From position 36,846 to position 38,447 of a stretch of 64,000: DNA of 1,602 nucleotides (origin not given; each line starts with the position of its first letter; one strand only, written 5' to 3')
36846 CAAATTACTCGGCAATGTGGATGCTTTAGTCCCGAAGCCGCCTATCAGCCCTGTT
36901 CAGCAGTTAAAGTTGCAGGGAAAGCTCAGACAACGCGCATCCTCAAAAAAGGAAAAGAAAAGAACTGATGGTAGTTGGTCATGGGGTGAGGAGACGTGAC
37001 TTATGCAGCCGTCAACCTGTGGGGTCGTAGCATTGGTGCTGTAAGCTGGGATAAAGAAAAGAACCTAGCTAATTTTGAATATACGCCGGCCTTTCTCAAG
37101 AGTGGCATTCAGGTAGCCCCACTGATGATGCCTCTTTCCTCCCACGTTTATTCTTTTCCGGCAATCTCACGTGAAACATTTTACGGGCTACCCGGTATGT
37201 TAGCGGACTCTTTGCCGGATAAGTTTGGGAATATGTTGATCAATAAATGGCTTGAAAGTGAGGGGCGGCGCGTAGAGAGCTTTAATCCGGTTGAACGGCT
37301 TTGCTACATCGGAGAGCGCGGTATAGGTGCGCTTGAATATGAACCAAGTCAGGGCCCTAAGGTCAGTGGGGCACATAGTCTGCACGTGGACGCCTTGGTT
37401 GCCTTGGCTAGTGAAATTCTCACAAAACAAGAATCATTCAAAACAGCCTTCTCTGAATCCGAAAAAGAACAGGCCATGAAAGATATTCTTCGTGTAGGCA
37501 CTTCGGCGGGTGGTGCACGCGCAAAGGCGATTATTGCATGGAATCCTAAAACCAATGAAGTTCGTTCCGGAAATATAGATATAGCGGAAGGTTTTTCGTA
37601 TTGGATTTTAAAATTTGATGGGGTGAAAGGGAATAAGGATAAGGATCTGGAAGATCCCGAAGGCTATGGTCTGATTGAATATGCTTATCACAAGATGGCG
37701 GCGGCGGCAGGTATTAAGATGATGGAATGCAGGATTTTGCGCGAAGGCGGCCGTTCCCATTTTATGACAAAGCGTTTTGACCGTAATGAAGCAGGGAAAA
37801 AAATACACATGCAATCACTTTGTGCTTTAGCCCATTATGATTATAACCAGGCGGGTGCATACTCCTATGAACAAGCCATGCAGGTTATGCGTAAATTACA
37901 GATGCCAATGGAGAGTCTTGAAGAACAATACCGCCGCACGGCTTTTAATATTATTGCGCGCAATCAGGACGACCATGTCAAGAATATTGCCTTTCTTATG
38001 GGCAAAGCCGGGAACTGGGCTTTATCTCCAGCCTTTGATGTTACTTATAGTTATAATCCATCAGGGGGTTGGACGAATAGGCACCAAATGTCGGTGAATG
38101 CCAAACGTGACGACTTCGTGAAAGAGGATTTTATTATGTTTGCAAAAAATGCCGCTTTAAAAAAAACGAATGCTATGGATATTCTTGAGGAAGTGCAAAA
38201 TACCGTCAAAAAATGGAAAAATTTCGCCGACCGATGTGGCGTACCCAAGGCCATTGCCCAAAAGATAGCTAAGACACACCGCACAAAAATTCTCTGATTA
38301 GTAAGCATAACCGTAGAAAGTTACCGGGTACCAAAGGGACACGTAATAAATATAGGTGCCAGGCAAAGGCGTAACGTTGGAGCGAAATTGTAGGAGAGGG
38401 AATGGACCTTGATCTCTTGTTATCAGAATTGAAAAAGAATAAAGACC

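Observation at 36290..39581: HipB-HipA-like toxin-antitoxin plus a third gene, inserted between 131-bp direct repeats of a disrupted MBL-fold gene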

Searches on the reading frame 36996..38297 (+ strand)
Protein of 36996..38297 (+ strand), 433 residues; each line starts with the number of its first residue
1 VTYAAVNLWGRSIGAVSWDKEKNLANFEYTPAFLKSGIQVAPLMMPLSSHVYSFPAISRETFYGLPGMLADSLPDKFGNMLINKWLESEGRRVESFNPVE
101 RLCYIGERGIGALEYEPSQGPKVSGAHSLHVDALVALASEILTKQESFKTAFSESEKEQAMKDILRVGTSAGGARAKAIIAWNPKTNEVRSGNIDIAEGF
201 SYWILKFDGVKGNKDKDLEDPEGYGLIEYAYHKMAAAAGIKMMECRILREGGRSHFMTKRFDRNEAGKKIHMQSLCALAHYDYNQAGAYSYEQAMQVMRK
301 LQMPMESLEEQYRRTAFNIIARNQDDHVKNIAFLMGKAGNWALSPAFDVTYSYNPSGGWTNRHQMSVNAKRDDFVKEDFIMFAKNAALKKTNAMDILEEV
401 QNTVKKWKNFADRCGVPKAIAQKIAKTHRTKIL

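Call 7: search_protein_families(library=pfam, proteins=[window:36996-38297:+], max_evalue=0.01)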
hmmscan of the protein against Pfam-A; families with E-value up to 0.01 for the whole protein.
window:36996-38297:+ (433 aa): 2 families
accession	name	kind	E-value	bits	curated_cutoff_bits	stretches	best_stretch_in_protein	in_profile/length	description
PF07804.18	HipA_C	-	7e-55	186.4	30.5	1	169-407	1-213/213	HipA-like C-terminal domain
PF13657.11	Couple_hipA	-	3.6e-19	69.6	22.5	1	5-115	2-98/99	HipA N-terminal domain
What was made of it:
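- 36996..38297 (+): hipA: full-length HipA-family Ser/Thr kinase toxin, 433 aa. Its GTG start overlaps the hipB stop by 4 nt. Pfam Couple_hipA (3.6e-19) plus HipA_C (7e-55) (call 7).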

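Call 12: find_encoding_contigs(protein=window:36996-38297:+, flank=10000, max_places=10)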
Protein window:36996-38297:+ (433 aa): 1 contig read that carries it; 1 place shown.
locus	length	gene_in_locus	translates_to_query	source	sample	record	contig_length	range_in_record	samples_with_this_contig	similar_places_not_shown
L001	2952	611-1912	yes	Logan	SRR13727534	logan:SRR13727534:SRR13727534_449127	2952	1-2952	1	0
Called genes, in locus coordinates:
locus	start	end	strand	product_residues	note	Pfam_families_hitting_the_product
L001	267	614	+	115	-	PF13560:HTH_31 (weak), PF01381:HTH_3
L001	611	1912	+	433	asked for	PF13657:Couple_hipA, PF07804:HipA_C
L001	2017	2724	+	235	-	-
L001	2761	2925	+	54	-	-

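Call 18: search_protein_families(library=ncbifam, proteins=[window:36996-38297:+], max_evalue=0.1)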
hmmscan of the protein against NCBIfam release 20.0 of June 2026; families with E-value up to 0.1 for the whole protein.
window:36996-38297:+ (433 aa): 2 families
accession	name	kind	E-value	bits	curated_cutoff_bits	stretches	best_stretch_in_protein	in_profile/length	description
NF007297.0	PRK09775.1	equivalog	5.8e-12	45.1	401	1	233-388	254-408/446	type II toxin-antitoxin system HipA family toxin YjjJ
NF009628.0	PRK13149.1-2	equivalog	0.081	12.7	103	0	71-101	22-52/76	H/ACA RNA-protein complex component Gar1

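Call 31: find_homologous_proteins(query=window:36996-38297:+, max_evalue=1e-50)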
Query window:36996-38297:+ (433 aa): 8000 proteins with E <= 1e-50 among 8000 candidates; the best 120 are listed.
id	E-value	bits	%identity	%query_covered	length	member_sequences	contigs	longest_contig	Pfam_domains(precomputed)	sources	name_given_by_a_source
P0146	4.0e-294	993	100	100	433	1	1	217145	PF07804.19,PF13657.12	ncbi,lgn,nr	ncbi:MAG: type II toxin-antitoxin system HipA family toxin [Candidatus Omnitrophota bacterium]|nr:ty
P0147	8.3e-234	794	79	100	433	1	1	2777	PF07804.19,PF13657.12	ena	-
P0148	2.9e-218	743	75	100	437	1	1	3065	PF07804.19,PF13657.12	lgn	-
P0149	3.2e-210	716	71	100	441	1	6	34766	PF07804.19,PF13657.12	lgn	-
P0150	6.1e-209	712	72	100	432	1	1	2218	PF07804.19,PF13657.12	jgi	-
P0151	1.7e-205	701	69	99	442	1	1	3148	PF07804.19,PF13657.12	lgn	-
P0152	1.1e-200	685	69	100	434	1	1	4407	PF07804.19,PF13657.12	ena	-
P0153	9.5e-200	682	65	100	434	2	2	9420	PF07804.19,PF13657.12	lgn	-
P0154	1.0e-199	682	68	100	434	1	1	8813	PF07804.19,PF13657.12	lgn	-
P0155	2.1e-199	681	67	100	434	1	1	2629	PF07804.19,PF13657.12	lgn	-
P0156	3.6e-199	680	66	100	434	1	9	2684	PF07804.19,PF13657.12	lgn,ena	-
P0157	4.6e-199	679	67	100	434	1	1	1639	PF07804.19,PF13657.12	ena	-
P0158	1.7e-198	678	66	100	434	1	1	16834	PF07804.19,PF13657.12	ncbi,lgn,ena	-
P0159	1.1e-197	675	67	100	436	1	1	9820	PF07804.19,PF13657.12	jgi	jgi:serine/threonine-protein kinase HipA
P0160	1.2e-197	675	67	100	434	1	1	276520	PF07804.19,PF13657.12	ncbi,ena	-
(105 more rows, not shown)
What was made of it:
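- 36996..38297 (+): More than 8000 relatives, mostly around 65% identical, across many phyla (call 31).
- Closest known: Canonical type II HipBA toxin-antitoxin module. Different: It belongs to a large environmental clade, about 65% identical across phyla (call 31).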

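Call 32: find_encoding_contigs(protein=P0147, flank=6000, max_places=3)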
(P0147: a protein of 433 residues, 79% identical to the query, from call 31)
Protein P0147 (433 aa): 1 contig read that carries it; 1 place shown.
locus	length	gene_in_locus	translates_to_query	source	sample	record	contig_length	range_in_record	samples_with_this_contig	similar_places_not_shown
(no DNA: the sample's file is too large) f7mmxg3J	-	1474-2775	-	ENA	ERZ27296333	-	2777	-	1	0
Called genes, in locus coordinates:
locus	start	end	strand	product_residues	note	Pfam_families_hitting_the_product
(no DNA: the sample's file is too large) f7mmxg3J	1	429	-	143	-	?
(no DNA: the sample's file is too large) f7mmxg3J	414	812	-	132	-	PF12844:HTH_19, PF13560:HTH_31, PF01381:HTH_3, PF13413:HTH_25 (faint), PF13443:HTH_26 (weak)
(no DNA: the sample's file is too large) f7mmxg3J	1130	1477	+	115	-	PF13560:HTH_31 (weak), PF01381:HTH_3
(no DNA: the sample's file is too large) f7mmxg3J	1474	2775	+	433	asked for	PF13657:Couple_hipA, PF07804:HipA_C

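Call 33: find_encoding_contigs(protein=P0148, flank=6000, max_places=3)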
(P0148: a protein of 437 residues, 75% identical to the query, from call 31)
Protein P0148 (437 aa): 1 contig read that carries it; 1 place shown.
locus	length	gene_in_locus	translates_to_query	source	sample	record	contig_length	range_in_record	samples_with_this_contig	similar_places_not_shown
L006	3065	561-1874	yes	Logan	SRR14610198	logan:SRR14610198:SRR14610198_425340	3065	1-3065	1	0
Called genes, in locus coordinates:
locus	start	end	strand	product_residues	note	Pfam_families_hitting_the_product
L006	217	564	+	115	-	PF13560:HTH_31 (weak), PF01381:HTH_3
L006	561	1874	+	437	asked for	PF13657:Couple_hipA, PF07804:HipA_C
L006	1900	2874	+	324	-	PF01636:APH, PF02958:EcKL, PF07914:DUF1679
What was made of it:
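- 36652..36999 (+): hipB-like XRE/HTH antitoxin gene, 115 aa. The same 115-aa gene precedes the closest HipA relatives (calls 32, 33).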

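Call 34: find_encoding_contigs(protein=P0149, flank=6000, max_places=6)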
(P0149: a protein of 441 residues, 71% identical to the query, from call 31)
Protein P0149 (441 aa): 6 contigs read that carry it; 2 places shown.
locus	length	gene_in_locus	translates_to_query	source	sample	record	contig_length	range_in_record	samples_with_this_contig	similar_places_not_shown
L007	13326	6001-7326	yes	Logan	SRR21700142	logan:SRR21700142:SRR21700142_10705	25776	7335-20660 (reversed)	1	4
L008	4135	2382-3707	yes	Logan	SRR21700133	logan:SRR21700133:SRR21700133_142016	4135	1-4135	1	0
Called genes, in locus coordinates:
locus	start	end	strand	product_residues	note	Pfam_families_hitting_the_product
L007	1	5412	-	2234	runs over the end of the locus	-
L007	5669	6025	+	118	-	PF13560:HTH_31, PF01381:HTH_3, PF12844:HTH_19 (weak)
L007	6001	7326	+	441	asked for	PF13657:Couple_hipA, PF07804:HipA_C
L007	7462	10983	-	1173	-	PF02811:PHP, PF07733:DNA_pol3_alpha, PF17657:DNA_pol3_finger, PF14579:HHH_6, PF01336:tRNA_anti-codon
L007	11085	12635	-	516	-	PF00117:GATase, PF07722:Peptidase_C26, PF02540:NAD_synthase, PF00958:GMP_synt_C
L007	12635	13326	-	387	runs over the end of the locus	PF00478:IMPDH, PF05690:ThiG (faint), PF01070:FMN_dh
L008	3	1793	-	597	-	?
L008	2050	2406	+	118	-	PF13560:HTH_31, PF01381:HTH_3, PF12844:HTH_19 (weak)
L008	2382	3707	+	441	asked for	PF13657:Couple_hipA, PF07804:HipA_C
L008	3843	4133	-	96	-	?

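Call 37: search_protein_families(library=padloc, proteins=[window:36996-38297:+], max_evalue=0.1)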
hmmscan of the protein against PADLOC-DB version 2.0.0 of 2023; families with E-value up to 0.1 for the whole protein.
window:36996-38297:+ (433 aa): 0 families

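Call 38: search_protein_families(library=pfam, proteins=[L006:1900-2874:+], max_evalue=0.01)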
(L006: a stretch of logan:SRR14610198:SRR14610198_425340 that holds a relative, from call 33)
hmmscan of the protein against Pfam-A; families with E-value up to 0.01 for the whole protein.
L006:1900-2874:+ (324 aa): 3 families
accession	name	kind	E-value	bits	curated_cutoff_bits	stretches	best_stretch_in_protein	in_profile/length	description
PF02958.26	EcKL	-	1.8e-21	77.2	22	2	170-268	190-290/294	Ecdysteroid kinase-like family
PF01636.29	APH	-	1e-11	45.5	23.2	1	90-259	49-229/239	Phosphotransferase enzyme family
PF07914.17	DUF1679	-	2.6e-09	36.9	24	1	197-289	268-365/414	Uncharacterized oxidoreductase dhs-27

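Call 59: search_solved_structures(query=window:36996-38297:+, max_evalue=0.001, show_alignments=1)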
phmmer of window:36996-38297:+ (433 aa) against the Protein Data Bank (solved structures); distinct sequences matched with E-value up to 0.001: 3.
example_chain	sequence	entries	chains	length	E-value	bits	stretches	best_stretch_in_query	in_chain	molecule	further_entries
8ezr_B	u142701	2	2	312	1.9e-10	43.2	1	235-410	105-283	HipT(Lp)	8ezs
7vkb_A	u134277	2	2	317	2e-10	43.2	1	235-410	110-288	HipA_C domain-containing protein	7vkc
7wcf_A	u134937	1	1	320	7.4e-10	41.3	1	235-410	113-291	HipA_C domain-containing protein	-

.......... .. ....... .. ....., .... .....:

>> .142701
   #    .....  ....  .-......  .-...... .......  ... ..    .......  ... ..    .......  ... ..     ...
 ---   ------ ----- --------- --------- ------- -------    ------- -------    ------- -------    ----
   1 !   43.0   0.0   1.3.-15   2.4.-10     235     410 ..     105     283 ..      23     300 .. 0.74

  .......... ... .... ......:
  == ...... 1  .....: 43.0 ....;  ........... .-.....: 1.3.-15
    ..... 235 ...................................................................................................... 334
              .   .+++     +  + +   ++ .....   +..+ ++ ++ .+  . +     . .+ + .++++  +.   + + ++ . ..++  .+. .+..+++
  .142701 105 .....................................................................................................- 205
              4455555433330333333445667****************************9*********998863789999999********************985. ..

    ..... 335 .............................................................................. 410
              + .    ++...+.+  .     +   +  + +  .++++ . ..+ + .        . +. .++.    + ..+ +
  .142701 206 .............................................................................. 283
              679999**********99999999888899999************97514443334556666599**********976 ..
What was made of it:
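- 36996..38297 (+): Catalytic-loop motifs DDHVKN and SPAFD are present in the alignment to HipT 8ezr (call 59).
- On Type II HipBA toxin-antitoxin: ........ and SPAFD align with the corresponding HipT(Lp) 8ezr residues (call 59).
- Closest known: Canonical type II HipBA toxin-antitoxin module. Different: HipA matches only HipT-type chains in the PDB by sequence (call 59).
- hipBA is a complete, widespread two-gene module found in varied contexts (calls 7, 31-34, 59).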
